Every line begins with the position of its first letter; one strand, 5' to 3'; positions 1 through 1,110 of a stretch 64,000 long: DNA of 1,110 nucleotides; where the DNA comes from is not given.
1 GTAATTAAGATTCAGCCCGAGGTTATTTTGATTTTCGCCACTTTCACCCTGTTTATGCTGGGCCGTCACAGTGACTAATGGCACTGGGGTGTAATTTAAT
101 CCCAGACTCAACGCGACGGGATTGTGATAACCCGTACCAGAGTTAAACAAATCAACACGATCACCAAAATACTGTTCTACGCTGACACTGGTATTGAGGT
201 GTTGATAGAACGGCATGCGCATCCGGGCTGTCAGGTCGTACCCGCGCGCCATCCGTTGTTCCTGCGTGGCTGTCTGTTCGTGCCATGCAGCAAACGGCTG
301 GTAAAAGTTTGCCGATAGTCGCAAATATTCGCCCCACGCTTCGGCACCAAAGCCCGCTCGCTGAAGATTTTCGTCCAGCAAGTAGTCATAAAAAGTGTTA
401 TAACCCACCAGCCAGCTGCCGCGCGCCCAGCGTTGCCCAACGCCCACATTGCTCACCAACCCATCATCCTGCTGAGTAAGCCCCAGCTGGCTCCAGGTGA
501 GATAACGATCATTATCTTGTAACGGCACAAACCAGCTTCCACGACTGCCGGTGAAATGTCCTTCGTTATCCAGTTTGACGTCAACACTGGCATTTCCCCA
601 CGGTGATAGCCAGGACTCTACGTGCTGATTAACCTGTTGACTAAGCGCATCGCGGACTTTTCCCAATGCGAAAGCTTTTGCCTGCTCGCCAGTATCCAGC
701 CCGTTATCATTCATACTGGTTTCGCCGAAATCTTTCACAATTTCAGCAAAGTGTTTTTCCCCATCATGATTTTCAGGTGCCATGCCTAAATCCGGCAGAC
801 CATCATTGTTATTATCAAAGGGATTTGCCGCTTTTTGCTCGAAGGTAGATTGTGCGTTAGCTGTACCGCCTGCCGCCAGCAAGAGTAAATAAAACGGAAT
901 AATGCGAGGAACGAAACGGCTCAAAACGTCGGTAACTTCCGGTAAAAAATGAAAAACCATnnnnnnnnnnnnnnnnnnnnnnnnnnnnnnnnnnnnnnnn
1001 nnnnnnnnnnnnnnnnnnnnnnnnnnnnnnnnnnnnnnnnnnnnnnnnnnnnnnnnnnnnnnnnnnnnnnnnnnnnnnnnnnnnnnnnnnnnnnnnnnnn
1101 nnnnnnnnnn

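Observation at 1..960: Edge-truncated ychO is missing from the supplied ORF track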

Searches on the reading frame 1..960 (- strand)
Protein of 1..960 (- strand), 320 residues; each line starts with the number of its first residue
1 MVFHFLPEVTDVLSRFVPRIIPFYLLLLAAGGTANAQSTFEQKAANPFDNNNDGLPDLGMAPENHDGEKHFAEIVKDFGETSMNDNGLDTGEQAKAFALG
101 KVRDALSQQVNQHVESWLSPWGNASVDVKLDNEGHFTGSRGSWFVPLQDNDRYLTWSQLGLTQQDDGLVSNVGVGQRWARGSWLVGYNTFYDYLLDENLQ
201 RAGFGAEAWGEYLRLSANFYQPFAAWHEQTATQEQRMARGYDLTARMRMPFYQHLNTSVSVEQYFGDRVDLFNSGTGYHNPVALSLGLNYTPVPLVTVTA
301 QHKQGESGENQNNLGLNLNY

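Call 5: search_protein_families(library=pfam, proteins=[window:1-960:-], max_evalue=0.01)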
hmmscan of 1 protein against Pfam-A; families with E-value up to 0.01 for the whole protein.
window:1-960:- (320 aa): 1 family
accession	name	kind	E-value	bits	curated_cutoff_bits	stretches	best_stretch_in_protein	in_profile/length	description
PF11924.14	IAT_beta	-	5.5e-89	298.9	22.3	1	76-320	4-246/279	Inverse autotransporter, beta-domain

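Call 6: search_protein_families(library=ncbifam, proteins=[window:1-960:-], max_evalue=0.01)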
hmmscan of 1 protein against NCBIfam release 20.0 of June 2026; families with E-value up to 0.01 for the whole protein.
window:1-960:- (320 aa): 8 families
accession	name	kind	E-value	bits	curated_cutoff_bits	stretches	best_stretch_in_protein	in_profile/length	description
NF007556.1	PRK10177.1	equivalog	4.4e-153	510.1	508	1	17-320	3-306/454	YchO/YchP family invasin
NF033423.1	inverse_SinH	equivalog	4.7e-55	187.1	999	1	24-319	8-308/730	intimin-like inverse autotransporter SinH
NF040981.1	Ve_YrIlm_NTERM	equivalog_domain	4e-48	164.2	750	1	86-320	127-362/477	YrIlm family inverse autotransporter adhesin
NF040979.1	Ve_Ilp_Nterm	equivalog_domain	4.9e-42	144.1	1125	1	94-320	177-405/550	inverse autotransporter adhesin Ilp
NF040980.1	Ve_Inv_Crono_N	equivalog_domain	4.8e-41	141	710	1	109-320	85-299/350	inverse autotransporter invasin Inv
NF040978.1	Ve_IatC_Nterm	equivalog_domain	1.1e-39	135.8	2400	1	58-318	132-388/1065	inverse autotransporter adhesin IatC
NF033639.1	intimin_alpha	exception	6.7e-36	123.5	2050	1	91-313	184-402/940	intimin type alpha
NF033627.3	intimin_all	equivalog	7.2e-36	123.4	1400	1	91-312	184-401/939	intimin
